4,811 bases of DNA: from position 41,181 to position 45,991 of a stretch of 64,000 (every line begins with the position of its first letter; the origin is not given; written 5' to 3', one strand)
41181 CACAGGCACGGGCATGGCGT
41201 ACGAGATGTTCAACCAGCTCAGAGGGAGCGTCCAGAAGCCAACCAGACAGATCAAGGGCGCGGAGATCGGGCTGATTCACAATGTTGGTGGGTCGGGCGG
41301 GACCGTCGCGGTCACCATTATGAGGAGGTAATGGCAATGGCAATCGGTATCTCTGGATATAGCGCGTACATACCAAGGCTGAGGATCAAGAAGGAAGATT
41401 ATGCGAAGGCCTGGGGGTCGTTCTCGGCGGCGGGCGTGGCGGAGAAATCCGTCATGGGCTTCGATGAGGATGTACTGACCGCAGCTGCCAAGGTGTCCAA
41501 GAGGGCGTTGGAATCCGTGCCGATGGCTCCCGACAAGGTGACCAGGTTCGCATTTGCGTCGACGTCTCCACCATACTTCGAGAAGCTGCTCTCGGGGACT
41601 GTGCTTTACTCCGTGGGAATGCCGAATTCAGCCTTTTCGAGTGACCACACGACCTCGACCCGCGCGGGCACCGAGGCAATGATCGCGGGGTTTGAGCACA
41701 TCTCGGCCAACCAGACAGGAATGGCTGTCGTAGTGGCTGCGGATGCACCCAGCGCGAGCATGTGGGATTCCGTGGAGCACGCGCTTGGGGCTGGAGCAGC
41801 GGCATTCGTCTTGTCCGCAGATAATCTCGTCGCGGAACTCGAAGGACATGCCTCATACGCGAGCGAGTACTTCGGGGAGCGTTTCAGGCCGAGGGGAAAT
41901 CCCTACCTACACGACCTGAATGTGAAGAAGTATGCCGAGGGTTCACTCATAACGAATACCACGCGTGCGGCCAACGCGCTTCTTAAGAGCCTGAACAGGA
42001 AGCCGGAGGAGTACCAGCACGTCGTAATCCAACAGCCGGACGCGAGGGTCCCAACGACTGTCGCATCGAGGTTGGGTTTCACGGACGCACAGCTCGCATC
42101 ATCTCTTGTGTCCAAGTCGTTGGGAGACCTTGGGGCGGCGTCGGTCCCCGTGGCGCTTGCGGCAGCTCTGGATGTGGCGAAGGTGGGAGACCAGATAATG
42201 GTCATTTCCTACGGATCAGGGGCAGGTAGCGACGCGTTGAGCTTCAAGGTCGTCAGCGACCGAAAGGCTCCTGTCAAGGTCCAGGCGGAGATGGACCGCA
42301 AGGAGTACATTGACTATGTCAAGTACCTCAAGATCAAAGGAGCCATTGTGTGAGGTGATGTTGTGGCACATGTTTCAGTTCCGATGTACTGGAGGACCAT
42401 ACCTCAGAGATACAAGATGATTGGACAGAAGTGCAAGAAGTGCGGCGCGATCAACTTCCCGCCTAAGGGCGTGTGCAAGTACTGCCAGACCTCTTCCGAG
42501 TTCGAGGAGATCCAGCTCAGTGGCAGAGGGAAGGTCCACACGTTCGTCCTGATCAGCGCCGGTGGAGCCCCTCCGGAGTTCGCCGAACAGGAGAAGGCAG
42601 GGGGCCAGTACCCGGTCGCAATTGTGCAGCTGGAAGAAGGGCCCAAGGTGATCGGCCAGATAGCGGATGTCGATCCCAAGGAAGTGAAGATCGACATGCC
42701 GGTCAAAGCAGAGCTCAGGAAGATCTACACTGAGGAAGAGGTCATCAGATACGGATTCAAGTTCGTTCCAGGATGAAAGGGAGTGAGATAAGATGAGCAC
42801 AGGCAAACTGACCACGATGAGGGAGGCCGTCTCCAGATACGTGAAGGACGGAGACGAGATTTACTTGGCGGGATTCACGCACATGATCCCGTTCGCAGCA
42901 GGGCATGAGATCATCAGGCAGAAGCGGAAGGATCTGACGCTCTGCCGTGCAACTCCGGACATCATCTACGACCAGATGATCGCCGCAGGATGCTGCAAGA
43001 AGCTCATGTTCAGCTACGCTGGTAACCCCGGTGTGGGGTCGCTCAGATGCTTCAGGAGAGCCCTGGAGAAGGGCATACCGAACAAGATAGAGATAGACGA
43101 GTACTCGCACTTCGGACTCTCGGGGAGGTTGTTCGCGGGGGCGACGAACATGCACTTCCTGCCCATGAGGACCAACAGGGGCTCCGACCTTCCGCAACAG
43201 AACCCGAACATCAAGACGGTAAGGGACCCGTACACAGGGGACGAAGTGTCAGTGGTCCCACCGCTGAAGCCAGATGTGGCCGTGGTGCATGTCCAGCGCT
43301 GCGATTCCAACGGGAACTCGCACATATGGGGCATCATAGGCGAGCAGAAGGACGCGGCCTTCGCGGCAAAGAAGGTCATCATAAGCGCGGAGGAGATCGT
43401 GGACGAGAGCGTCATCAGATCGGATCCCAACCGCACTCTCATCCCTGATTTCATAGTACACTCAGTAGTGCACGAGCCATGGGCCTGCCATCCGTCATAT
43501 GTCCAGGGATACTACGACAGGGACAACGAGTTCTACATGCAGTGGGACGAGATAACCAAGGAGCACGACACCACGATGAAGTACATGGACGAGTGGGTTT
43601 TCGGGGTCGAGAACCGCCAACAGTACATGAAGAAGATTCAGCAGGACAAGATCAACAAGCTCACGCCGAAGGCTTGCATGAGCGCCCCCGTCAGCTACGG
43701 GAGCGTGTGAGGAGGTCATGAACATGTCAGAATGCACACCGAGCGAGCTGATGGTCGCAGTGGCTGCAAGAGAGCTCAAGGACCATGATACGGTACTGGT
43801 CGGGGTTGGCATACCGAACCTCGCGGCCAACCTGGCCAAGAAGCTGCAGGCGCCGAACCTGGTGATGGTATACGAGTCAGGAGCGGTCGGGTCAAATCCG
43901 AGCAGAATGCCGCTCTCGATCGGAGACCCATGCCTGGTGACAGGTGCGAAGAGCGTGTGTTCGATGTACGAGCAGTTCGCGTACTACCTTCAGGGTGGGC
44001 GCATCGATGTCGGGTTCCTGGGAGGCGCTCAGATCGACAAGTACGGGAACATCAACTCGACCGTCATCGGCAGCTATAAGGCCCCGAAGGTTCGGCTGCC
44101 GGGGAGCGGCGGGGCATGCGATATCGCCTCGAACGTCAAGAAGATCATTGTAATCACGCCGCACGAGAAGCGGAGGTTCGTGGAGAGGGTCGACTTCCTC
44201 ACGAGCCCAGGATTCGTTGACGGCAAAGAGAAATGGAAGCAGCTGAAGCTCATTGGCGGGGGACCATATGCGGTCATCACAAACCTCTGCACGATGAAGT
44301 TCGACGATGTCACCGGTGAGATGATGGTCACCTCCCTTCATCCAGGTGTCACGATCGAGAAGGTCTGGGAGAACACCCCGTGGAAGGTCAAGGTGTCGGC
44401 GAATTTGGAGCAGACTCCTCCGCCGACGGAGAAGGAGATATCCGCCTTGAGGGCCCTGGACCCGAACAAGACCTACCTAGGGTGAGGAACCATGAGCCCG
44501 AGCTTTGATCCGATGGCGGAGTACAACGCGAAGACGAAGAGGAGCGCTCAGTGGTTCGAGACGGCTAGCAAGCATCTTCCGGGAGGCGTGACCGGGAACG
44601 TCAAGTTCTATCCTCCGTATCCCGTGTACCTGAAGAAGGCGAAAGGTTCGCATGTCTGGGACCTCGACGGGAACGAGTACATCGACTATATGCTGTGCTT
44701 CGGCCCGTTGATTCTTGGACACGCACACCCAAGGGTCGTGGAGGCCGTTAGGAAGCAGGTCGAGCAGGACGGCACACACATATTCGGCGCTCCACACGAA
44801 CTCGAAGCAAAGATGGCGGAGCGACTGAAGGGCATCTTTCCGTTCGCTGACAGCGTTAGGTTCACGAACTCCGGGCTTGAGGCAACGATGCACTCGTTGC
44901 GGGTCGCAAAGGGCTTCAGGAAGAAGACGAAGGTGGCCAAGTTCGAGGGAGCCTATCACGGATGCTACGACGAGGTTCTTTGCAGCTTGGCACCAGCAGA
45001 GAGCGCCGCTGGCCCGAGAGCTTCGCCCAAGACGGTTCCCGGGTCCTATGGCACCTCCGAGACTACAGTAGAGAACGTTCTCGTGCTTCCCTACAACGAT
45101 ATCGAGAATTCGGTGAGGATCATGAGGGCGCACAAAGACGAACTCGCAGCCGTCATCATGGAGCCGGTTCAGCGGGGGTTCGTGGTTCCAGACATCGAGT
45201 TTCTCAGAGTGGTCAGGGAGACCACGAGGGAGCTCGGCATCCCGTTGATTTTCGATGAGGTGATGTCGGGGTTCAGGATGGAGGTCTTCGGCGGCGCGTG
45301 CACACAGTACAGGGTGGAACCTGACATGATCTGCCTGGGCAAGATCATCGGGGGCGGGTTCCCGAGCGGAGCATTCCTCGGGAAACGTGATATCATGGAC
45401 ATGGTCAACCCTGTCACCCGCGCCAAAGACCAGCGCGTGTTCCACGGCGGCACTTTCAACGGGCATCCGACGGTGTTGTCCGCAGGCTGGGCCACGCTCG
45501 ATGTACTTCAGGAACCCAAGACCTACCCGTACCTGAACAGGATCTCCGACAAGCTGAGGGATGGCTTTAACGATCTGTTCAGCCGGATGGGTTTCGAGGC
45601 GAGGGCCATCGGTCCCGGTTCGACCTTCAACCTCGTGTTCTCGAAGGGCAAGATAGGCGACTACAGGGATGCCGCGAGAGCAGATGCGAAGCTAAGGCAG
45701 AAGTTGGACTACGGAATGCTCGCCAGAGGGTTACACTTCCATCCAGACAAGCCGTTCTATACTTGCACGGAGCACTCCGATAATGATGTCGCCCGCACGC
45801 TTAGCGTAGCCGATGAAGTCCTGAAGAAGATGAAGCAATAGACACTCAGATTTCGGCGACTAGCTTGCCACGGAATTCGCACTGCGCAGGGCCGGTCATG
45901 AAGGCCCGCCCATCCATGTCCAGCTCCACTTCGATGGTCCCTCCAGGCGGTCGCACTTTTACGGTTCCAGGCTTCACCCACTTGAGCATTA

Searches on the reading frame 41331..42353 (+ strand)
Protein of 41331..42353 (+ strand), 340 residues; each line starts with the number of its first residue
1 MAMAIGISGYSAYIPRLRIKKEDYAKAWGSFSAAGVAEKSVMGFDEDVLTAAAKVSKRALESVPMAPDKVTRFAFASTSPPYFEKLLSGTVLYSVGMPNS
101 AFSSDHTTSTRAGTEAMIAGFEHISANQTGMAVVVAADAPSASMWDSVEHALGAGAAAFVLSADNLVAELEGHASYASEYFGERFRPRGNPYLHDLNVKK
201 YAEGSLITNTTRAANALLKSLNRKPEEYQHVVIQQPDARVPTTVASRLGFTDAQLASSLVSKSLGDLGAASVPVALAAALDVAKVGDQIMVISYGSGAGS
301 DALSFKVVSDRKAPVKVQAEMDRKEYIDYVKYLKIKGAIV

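Call 26: search_protein_families(library=pfam, proteins=[window:41331-42353:+], max_evalue=0.01)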
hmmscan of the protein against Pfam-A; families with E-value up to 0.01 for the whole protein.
window:41331-42353:+ (340 aa): 2 families
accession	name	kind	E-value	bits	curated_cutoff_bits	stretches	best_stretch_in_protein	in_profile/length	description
PF08541.16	ACP_syn_III_C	-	2.4e-09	37.6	26.6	1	220-302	3-85/90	3-Oxoacyl-[acyl-carrier-protein (ACP)] synthase III C terminal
PF08540.16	HMG_CoA_synt_C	-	6.6e-05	23.1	25.1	1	254-325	144-221/280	Hydroxymethylglutaryl-coenzyme A synthase C terminal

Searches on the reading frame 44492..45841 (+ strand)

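Call 46: search_protein_families(library=pfam, proteins=[window:44492-45841:+], max_evalue=0.00001)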
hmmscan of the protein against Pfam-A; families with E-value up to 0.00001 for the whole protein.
window:44492-45841:+ (449 aa): 1 family
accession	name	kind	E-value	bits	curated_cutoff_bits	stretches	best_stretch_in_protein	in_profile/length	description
PF00202.27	Aminotran_3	-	2.6e-59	201.4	30.5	1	43-363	9-330/403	Aminotransferase class-III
